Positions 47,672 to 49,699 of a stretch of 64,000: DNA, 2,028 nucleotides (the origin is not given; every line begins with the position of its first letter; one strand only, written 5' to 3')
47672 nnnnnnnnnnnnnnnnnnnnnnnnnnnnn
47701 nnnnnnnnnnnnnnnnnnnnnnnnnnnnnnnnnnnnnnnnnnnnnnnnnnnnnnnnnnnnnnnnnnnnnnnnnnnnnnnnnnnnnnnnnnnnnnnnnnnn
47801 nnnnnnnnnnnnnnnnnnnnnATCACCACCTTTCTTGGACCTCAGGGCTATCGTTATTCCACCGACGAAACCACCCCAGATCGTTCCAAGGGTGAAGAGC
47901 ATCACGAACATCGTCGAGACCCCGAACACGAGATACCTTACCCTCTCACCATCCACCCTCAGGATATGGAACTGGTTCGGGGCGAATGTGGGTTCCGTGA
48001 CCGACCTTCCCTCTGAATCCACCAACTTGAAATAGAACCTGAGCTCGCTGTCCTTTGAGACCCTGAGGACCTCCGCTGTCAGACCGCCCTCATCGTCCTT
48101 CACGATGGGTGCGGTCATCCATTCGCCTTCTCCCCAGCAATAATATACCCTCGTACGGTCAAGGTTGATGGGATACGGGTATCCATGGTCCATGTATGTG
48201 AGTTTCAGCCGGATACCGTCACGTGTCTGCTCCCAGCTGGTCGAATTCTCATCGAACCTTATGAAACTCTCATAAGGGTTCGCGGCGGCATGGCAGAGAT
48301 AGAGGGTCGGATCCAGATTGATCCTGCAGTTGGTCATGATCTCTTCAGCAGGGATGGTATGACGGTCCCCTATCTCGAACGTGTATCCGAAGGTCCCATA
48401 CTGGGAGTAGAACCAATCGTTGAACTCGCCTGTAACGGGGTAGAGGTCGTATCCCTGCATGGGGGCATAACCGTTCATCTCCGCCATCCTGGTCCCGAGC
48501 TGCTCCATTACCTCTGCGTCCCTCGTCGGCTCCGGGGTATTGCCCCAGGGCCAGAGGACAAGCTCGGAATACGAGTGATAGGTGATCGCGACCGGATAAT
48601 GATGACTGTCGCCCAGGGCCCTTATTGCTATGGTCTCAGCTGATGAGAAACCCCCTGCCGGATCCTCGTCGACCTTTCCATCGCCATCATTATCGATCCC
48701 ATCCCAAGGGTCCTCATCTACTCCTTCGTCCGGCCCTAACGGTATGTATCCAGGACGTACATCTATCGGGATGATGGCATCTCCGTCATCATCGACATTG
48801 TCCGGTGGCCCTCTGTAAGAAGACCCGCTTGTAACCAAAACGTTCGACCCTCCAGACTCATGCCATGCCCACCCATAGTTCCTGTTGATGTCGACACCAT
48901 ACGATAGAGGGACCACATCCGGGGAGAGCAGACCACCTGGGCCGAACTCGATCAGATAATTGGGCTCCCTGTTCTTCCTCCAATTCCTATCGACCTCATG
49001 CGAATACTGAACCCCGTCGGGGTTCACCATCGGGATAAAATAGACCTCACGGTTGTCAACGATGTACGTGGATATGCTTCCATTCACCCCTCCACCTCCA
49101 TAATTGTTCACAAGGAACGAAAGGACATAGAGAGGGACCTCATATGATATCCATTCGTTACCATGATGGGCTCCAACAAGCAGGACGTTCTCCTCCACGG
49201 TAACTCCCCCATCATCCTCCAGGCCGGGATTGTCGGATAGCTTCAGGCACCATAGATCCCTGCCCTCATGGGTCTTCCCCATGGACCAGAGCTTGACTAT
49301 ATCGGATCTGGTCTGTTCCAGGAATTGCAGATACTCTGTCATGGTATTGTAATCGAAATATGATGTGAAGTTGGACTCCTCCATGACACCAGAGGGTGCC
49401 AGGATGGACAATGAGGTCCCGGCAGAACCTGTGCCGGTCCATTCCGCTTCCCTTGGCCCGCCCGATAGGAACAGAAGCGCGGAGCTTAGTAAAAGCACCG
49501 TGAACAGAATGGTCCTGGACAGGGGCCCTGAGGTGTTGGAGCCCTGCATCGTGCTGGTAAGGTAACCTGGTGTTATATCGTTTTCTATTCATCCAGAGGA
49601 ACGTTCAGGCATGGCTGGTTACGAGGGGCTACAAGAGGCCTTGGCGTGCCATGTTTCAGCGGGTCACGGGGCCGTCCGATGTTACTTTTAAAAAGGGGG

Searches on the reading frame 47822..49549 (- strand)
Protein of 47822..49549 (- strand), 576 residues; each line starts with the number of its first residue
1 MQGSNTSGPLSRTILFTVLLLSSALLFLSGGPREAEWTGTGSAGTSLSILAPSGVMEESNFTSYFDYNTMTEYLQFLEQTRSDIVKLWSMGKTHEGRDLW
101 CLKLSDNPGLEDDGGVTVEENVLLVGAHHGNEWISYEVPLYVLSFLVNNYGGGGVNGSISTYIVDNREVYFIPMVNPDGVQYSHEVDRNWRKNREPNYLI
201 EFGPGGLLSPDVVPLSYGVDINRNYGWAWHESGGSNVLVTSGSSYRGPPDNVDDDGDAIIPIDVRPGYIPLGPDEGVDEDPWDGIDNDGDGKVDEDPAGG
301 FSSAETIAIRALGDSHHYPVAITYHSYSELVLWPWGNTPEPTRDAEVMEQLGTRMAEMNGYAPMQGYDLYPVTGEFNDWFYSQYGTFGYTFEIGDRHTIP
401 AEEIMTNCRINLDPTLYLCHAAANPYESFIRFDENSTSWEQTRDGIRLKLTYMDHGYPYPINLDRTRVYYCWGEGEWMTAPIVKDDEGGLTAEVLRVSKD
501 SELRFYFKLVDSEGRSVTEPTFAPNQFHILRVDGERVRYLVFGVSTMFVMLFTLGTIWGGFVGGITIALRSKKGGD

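Call 10: search_protein_families(library=pfam, proteins=[window:47822-49549:-], max_evalue=0.01)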
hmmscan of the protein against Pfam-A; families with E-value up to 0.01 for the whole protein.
window:47822-49549:- (576 aa): 1 family
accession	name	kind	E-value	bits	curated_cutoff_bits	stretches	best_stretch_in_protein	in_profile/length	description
PF00246.29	Peptidase_M14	-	1.3e-55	189.4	21.6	1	70-411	1-283/286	Zinc carboxypeptidase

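Call 14: find_encoding_contigs(protein=window:47822-49549:-, flank=10000, max_places=10)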
Protein window:47822-49549:- (576 aa): 1 contig read that carries it; 1 place shown.
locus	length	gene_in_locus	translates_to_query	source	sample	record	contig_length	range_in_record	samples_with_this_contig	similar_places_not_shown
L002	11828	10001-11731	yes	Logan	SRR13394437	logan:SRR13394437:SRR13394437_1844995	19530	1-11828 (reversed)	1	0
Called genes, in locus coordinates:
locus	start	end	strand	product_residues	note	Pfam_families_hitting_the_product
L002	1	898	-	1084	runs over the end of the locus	PF09826:Beta_propel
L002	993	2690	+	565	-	PF02366:PMT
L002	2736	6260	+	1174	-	PF01364:Peptidase_C25, PF17803:Cadherin_4 (faint), PF17963:Big_9 (faint)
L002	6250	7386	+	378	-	PF00037:Fer4 (faint), PF12797:Fer4_2 (faint), PF13183:Fer4_8 (faint), PF13237:Fer4_10, PF12838:Fer4_7 (faint), PF13187:Fer4_9 (weak), PF04422:FrhB_FdhB_N, PF04432:FrhB_FdhB_C, +1 more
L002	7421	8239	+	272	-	PF23023:Anti-Pycsar_Apyc1, PF00753:Lactamase_B (weak), PF12706:Lactamase_B_2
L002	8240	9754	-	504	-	-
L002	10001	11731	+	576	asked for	PF00246:Peptidase_M14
